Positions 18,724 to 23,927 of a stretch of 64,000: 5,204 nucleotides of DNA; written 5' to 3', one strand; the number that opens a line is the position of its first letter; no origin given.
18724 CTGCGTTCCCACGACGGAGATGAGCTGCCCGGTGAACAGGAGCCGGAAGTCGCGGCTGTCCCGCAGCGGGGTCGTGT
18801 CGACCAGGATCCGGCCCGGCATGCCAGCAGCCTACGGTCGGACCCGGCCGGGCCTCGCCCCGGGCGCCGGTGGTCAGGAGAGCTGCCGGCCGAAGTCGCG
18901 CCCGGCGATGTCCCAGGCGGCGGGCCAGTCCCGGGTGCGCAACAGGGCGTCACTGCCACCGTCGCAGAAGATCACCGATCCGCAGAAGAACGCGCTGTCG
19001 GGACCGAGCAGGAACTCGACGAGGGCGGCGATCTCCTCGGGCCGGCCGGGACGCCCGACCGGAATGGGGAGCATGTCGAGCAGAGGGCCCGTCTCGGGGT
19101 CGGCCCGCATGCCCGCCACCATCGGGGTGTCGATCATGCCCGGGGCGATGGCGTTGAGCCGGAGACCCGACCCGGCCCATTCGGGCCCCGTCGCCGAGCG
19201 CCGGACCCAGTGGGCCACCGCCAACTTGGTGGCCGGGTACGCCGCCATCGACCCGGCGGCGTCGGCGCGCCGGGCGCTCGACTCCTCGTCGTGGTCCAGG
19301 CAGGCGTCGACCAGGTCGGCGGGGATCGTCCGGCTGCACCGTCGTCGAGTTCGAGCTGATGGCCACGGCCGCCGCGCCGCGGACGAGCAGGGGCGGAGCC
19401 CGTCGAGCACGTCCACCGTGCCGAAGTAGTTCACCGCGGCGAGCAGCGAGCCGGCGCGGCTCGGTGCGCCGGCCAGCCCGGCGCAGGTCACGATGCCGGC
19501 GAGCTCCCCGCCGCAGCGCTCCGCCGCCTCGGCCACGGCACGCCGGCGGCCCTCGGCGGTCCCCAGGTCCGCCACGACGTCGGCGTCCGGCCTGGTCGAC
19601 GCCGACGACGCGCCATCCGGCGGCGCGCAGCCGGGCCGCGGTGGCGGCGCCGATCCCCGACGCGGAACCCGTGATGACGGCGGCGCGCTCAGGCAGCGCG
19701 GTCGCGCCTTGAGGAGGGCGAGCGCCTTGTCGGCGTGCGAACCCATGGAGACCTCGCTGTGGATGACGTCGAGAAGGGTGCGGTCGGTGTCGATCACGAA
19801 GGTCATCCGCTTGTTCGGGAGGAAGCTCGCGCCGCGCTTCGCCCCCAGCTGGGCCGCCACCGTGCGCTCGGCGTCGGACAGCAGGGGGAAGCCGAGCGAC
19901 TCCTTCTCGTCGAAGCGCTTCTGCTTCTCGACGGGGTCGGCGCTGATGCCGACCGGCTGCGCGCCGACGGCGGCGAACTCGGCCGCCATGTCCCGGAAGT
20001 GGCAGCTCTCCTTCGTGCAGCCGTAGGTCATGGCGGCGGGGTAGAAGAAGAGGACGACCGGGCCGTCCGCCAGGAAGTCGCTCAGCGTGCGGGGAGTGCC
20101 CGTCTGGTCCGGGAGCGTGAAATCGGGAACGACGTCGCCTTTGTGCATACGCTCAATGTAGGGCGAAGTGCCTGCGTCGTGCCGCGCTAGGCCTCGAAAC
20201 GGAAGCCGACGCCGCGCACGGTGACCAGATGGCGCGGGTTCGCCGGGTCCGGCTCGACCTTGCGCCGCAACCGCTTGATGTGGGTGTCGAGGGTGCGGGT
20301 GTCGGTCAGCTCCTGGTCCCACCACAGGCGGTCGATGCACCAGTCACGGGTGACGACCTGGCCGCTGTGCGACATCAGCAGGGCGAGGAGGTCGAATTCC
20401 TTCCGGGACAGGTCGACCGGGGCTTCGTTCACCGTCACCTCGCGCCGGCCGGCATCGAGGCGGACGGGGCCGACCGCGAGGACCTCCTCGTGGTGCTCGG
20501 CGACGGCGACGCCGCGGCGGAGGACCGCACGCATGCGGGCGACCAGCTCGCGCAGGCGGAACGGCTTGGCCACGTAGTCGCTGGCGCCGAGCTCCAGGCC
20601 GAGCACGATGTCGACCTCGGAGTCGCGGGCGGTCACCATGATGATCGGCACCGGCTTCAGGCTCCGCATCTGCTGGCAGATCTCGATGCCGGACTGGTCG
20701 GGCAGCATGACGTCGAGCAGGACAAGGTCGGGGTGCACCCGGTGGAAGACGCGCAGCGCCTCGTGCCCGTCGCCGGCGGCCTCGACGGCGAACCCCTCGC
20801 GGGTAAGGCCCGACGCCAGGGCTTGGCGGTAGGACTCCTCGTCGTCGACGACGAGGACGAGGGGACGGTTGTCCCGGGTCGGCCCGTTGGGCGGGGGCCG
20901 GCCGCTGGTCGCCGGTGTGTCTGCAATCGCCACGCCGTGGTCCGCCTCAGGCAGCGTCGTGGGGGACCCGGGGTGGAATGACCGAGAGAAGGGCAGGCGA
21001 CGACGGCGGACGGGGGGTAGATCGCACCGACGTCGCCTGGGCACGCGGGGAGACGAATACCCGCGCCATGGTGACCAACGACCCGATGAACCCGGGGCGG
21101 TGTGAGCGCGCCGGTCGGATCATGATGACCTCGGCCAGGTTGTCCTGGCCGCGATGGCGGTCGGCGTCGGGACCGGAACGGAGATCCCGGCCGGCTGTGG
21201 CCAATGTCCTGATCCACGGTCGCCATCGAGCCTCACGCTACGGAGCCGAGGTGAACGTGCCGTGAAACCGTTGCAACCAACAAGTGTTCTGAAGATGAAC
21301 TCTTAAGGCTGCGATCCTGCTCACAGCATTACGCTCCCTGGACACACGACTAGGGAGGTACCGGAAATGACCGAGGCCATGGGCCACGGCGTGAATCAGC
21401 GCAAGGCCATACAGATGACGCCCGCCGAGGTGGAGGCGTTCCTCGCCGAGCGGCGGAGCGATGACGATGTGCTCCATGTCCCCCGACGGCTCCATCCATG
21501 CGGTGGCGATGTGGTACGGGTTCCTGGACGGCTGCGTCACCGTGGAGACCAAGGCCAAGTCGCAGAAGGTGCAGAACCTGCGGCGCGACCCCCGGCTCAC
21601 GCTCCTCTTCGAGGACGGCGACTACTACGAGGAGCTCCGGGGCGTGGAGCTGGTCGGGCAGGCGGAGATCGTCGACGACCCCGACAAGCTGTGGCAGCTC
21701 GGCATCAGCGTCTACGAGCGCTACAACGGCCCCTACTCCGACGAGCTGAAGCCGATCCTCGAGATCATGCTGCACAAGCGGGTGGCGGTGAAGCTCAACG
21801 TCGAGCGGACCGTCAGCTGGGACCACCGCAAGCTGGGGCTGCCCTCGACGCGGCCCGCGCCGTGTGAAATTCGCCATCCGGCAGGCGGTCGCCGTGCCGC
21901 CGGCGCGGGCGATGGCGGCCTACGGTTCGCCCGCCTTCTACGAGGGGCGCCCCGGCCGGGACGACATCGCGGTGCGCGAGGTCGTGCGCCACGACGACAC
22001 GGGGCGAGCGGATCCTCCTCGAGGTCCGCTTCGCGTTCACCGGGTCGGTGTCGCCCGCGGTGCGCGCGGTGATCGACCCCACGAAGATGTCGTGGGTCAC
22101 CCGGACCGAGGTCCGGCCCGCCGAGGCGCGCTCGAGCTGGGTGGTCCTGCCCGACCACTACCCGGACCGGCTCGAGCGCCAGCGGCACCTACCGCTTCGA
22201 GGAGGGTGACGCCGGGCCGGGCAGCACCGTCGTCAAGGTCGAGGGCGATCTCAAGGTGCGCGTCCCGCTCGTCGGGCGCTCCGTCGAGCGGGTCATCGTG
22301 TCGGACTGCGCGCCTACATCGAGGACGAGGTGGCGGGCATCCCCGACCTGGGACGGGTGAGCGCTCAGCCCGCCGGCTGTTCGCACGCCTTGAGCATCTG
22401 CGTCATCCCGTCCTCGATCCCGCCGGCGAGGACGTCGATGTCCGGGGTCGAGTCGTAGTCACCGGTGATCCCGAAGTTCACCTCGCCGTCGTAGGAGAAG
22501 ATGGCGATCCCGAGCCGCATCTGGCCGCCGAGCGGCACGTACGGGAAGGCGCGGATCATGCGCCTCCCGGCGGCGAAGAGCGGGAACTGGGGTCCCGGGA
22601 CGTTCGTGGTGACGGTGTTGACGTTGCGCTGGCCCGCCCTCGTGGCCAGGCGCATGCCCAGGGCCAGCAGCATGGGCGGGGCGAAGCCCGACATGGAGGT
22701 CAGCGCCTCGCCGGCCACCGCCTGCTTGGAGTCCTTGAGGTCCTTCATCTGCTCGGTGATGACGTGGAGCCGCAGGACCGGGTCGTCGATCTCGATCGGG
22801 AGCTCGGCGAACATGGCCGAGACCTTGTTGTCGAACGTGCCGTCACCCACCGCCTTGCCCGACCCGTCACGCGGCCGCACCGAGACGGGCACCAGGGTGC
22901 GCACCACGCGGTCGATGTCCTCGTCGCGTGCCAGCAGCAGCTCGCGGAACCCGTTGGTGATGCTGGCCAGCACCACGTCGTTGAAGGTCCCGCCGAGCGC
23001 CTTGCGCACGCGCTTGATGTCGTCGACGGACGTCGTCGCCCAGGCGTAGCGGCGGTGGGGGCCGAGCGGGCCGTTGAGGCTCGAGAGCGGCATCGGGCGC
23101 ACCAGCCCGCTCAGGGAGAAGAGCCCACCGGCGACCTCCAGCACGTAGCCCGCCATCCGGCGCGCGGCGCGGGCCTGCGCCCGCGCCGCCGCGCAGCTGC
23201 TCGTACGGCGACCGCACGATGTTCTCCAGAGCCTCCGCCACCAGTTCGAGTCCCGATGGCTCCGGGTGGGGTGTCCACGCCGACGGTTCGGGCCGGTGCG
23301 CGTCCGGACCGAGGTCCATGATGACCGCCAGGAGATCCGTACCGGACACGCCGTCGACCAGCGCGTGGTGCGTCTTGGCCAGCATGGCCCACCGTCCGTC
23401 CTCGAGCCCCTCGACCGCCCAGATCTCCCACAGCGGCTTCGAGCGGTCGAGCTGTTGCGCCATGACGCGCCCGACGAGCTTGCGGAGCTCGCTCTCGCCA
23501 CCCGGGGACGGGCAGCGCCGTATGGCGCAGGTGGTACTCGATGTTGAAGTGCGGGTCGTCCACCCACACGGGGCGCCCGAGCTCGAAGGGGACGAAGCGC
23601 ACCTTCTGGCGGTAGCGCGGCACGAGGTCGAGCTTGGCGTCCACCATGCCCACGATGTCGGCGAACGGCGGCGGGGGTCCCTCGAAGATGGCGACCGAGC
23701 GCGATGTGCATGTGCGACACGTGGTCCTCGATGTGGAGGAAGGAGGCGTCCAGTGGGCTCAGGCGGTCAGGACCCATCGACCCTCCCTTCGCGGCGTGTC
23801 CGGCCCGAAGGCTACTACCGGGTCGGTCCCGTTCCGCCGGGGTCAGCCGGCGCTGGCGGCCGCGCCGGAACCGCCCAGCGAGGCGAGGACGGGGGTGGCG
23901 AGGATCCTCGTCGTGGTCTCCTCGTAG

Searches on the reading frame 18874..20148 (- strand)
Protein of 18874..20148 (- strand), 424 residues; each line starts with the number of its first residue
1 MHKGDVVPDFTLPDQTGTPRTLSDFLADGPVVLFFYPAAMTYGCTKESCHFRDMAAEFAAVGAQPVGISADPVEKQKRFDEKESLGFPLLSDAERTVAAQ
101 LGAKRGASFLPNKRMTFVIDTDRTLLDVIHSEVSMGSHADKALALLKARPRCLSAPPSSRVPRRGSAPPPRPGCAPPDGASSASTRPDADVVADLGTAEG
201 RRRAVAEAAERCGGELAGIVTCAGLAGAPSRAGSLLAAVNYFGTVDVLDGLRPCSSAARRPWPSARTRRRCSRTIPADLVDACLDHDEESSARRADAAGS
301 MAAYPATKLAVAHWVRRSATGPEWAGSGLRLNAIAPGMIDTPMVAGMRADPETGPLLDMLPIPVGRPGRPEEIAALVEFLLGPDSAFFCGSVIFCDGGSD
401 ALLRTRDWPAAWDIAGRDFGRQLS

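Call 89: search_protein_families(library=pfam, proteins=[window:18874-20148:-], max_evalue=0.00001)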
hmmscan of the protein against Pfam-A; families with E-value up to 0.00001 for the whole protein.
window:18874-20148:- (424 aa): 4 families
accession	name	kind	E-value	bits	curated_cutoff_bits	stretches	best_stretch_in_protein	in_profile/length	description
PF00578.27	AhpC-TSA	-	1.3e-32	112.8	26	1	4-125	2-121/124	AhpC/TSA family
PF13561.12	adh_short_C2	-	6.8e-19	68.8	27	1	296-398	135-234/236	Enoyl-(Acyl carrier protein) reductase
PF08534.16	Redoxin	-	1.4e-17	64.3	26.6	1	3-129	2-132/148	Redoxin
PF00106.31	adh_short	-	9.9e-09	35.4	26.6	1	298-350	143-193/195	short chain dehydrogenase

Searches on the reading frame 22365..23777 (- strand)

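Call 89: search_protein_families(library=pfam, proteins=[window:22365-23777:-], max_evalue=0.00001)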
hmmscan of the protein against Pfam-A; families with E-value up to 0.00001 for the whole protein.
window:22365-23777:- (470 aa): 2 families
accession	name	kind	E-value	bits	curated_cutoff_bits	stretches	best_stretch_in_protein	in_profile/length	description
PF06974.18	WS_DGAT_C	-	1.2e-29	103.7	20.7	1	317-461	3-144/145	WS/DGAT C-terminal domain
PF03007.21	WS_DGAT_cat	-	4.9e-11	43.4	23.6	1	172-269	174-263/263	Wax ester synthase/diacylglycerol acyltransferase catalytic domain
